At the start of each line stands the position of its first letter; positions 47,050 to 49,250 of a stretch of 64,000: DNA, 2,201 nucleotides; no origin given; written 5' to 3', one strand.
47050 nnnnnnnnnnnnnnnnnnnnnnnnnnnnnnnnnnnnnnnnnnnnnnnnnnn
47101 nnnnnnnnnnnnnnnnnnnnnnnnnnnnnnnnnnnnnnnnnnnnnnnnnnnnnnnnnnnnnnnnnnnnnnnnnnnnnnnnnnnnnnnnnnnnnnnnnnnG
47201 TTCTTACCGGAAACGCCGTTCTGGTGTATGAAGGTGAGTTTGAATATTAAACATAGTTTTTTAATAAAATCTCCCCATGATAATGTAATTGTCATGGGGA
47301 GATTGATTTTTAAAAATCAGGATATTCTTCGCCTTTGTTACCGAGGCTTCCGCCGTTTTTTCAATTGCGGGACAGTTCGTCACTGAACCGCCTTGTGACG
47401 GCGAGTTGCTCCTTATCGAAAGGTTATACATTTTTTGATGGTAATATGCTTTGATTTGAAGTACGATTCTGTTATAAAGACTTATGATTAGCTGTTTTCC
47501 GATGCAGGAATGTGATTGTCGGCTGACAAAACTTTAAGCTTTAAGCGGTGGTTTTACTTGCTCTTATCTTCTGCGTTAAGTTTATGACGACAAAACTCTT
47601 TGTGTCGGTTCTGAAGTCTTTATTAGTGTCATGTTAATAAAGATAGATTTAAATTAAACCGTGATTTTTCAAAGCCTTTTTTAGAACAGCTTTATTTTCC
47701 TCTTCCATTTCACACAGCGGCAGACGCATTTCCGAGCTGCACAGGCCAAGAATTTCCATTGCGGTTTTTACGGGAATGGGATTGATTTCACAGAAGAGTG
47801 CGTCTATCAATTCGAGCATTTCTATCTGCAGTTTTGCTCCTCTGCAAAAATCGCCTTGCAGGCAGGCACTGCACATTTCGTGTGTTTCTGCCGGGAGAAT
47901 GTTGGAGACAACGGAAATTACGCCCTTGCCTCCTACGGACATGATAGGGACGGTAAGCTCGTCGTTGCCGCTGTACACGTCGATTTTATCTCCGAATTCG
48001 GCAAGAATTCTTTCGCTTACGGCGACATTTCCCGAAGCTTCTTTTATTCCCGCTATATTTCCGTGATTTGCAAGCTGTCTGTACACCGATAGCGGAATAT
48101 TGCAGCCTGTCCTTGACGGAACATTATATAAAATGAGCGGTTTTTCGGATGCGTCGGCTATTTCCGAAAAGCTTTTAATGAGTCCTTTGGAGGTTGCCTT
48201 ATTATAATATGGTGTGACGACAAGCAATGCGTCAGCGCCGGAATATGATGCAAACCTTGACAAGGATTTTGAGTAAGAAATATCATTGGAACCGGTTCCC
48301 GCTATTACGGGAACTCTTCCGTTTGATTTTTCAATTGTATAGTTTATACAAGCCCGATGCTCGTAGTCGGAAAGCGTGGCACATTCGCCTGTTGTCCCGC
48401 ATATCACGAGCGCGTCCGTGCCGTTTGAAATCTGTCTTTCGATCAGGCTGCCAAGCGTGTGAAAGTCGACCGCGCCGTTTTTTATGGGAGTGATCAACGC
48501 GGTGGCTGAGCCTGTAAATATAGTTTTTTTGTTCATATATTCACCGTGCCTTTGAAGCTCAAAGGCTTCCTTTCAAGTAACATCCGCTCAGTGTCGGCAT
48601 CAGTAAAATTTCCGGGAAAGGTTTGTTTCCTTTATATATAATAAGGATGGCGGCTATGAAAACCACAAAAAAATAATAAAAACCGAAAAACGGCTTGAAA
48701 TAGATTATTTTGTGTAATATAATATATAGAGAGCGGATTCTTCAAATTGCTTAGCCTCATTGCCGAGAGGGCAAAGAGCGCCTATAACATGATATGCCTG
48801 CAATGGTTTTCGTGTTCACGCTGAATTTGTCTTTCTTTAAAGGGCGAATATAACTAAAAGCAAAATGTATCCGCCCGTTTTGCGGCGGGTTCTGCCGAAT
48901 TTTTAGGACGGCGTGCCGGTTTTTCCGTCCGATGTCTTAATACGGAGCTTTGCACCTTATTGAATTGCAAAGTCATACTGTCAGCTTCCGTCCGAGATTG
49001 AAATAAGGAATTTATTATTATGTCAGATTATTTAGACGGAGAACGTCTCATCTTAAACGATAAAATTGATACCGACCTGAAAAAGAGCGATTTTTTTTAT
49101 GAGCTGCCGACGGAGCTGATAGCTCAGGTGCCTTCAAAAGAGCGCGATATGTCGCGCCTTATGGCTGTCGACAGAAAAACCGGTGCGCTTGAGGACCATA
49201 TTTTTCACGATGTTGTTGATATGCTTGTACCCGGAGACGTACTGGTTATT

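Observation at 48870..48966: Previously unrecognised ~100-nt GC-rich intergenic repeat family: at least 8-9 copies in 64 kb, all in the same orientation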

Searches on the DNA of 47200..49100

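Call 9: search_rna_families(source=window, start=47200, end=49100, threshold=evalue, max_evalue=10)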
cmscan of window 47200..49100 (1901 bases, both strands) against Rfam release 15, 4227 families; matches with E-value up to 10: 7.
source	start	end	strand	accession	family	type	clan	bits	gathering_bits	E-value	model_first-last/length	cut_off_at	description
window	47233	47307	+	RF01470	rli38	Gene; sRNA;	-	30.9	49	0.081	1-150/150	no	Listeria sRNA rli38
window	47256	47320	+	RF03709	MIR1878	Gene; miRNA;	-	22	70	0.46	1-100/100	no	MIR1878 microRNA precursor family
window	47268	47304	+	RF04147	MIR6224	Gene; miRNA;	-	20.3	171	0.41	1-176/176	no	MIR6224 microRNA precursor family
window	47242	47327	+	RF02099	rivX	Gene; sRNA;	-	18.8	100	0.046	47-140/248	no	rivX sRNA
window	47246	47319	+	RF01180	snoR110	Gene; snRNA; snoRNA; HACA-box;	-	18.7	44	7.5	1-89/89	no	Small nucleolar RNA snoR110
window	48622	48670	+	RF03504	mir-9461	Gene; miRNA;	-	16.4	84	5.4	1-80/80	no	mir-9461 microRNA precursor family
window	48122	48323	+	RF02376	antisense_SR1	Gene; sRNA;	-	14.2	45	8.5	1-210/210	no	SR1 sRNA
